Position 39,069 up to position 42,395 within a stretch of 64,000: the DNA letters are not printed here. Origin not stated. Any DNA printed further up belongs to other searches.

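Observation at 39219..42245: GspE/PilB ATPase with a complete internal duplication (two Walker A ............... cores, two Zn-tetracysteine motifs)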

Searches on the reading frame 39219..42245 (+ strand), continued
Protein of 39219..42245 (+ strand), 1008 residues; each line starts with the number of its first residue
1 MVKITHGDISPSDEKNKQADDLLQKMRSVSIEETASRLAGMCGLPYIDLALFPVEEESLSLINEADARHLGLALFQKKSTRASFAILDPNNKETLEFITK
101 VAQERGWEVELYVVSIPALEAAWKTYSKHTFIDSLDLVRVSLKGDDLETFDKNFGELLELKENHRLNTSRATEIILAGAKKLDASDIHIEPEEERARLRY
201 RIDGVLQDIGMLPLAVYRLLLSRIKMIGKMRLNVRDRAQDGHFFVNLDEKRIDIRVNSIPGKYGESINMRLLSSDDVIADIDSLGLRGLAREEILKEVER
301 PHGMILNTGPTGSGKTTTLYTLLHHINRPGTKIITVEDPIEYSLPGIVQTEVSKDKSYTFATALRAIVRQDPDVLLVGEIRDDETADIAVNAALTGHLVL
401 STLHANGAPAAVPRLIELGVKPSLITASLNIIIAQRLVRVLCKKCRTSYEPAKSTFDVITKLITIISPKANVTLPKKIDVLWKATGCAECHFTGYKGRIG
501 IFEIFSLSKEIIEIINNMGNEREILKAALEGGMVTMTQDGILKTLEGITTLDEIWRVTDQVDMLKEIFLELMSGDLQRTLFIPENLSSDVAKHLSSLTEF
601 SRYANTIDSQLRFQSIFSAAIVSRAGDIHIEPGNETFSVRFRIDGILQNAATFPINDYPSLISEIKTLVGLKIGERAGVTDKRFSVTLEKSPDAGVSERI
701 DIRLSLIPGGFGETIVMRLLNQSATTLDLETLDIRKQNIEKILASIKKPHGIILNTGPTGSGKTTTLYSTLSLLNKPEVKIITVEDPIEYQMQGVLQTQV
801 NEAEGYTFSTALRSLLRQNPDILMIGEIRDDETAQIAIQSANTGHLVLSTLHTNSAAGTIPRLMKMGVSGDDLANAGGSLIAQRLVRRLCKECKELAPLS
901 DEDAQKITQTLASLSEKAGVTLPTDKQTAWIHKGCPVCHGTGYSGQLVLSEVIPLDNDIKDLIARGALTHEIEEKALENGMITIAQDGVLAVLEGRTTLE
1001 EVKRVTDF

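Call 17: search_protein_families(library=pfam, proteins=[P0005], max_evalue=0.00001)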
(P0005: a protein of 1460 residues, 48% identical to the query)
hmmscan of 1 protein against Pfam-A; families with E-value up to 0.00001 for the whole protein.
P0005 (1460 aa): 24 families
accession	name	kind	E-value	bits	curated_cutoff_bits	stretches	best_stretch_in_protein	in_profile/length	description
PF00437.27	T2SSE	-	0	1084.8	24.9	3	168-560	7-370/370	Type II/IV secretion system protein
PF25199.1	nSTAND_NTPase5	-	8.1e-15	55.3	34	0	741-795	27-83/145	Novel STAND NTPase 5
PF13401.12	AAA_22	-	6.3e-14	52.9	27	0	307-344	5-42/130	AAA domain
PF20720.3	nSTAND3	-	4.3e-13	49.7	27.2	0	305-350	15-60/155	Novel STAND NTPase 3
PF12775.13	AAA_7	-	6.7e-11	42.5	25.8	0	302-342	28-68/181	P-loop containing dynein motor region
PF04851.21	ResIII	-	3.2e-10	40.6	22.5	0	741-785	10-56/164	Type III restriction enzyme, res subunit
PF13191.12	AAA_16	-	3.3e-10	41.2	32.6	0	303-342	21-58/167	AAA ATPase domain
PF01637.24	ATPase_2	-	3.4e-10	40.5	33.2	0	739-803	4-69/225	ATPase domain predominantly from Archaea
PF13173.12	AAA_14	-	5.1e-10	39.9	27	0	755-844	3-83/129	AAA domain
PF00005.33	ABC_tran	-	5.8e-10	40.3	25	0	309-358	13-62/137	ABC transporter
PF13555.12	AAA_29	-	1.1e-09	38.4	27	0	305-329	20-44/61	P-loop containing region of AAA domain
PF00004.35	AAA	-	6.2e-09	36.8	21.2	0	310-344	1-32/131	ATPase family associated with various cellular activities (AAA)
PF13604.12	AAA_30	-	1.3e-08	35.2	27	0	299-339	10-50/191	AAA domain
PF03215.21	Rad17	-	4.6e-08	33.7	23.8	0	1196-1230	39-70/186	Rad17 P-loop domain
PF16796.11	Microtub_bd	-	9.8e-08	32.5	27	0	748-777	85-111/155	Microtubule binding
PF05157.20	MshEN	-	6.3e-06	26.5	23.1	0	42-128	1-85/90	MshEN domain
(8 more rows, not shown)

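Call 24: find_encoding_contigs(protein=P0005, flank=10000, max_places=3)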
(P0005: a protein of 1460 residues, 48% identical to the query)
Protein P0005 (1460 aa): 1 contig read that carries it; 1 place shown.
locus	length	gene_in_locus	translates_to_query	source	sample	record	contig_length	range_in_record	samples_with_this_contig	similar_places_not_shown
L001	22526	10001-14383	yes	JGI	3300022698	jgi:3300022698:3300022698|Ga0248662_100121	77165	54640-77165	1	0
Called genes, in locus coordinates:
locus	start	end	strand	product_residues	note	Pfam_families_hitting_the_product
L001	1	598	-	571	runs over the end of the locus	PF09972:DUF2207, PF20990:DUF2207_C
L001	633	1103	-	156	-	PF02681:DUF212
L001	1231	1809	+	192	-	PF04011:LemA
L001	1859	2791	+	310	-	PF01435:Peptidase_M48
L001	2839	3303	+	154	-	-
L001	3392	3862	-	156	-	-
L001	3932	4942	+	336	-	PF06068:TIP49 (faint), PF05496:RuvB_N, PF01078:Mg_chelatase (faint), PF13191:AAA_16 (faint), PF00004:AAA, PF07728:AAA_5, PF17864:AAA_lid_4, PF05491:WHD_RuvB, +1 more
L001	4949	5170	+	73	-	-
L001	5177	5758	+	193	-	PF03703:bPH_2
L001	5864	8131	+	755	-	PF00932:LTD, PF18911:PKD_4, PF00801:PKD, PF00932:LTD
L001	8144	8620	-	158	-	PF02367:TsaE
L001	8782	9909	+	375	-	PF01368:DHH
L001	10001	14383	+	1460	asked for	PF01935:DUF87 (faint), PF05157:MshEN (weak), PF03215:Rad17 (faint), PF14532:Sigma54_activ_2 (faint), PF16796:Microtub_bd (faint), PF00437:T2SSE, PF00004:AAA (faint), PF00437:T2SSE, +23 more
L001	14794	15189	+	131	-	PF09685:MamF_MmsF (weak)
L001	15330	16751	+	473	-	PF00224:PK, PF03328:HpcH_HpaI (weak), PF02887:PK_C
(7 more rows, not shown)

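Call 25: find_encoding_contigs(protein=P0050, flank=10000, max_places=2)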
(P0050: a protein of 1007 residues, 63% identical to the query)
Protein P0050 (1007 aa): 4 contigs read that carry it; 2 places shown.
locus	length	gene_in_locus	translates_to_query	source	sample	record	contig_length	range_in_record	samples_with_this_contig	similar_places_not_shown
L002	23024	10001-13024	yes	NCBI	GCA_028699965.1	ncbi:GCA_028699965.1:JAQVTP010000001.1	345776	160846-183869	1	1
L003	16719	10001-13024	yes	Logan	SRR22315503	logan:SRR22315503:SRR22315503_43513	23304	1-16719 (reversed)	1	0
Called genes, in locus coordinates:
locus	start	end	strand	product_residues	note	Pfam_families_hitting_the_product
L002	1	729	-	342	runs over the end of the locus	PF02388:FemAB, PF13480:Acetyltransf_6, PF02388:FemAB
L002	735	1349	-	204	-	PF01330:RuvA_N, PF00633:HHH (faint), PF14520:HHH_5, PF07499:RuvA_C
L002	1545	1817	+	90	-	-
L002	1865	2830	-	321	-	PF06144:DNA_pol3_delta (weak), PF21694:DNA_pol3_delta_C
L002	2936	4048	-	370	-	PF11258:DUF3048, PF17479:DUF3048_C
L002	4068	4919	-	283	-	PF01149:Fapy_DNA_glyco, PF06831:H2TH, PF06827:zf-FPG_IleRS (weak)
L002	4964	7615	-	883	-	PF02739:5_3_exonuc_N, PF01367:5_3_exonuc, PF22619:DNA_polI_exo1, PF00476:DNA_pol_A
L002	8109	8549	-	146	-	PF02367:TsaE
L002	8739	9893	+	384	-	-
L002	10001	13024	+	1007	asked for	PF05157:MshEN (weak), PF13401:AAA_22 (faint), PF04851:ResIII (faint), PF13173:AAA_14 (faint), PF00437:T2SSE, PF00004:AAA (faint), PF00005:ABC_tran (faint), PF00437:T2SSE, +7 more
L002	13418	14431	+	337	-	PF05496:RuvB_N, PF06068:TIP49 (faint), PF07728:AAA_5, PF13173:AAA_14 (faint), PF00004:AAA, PF17864:AAA_lid_4, PF05491:WHD_RuvB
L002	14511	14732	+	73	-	-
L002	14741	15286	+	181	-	PF03703:bPH_2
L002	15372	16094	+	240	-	PF20772:TACO1_YebC_N, PF01709:Transcrip_reg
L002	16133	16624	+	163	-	PF02075:RuvC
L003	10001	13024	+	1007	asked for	PF05157:MshEN (weak), PF13401:AAA_22 (faint), PF04851:ResIII (faint), PF13173:AAA_14 (faint), PF00437:T2SSE, PF00004:AAA (faint), PF00005:ABC_tran (faint), PF00437:T2SSE, +7 more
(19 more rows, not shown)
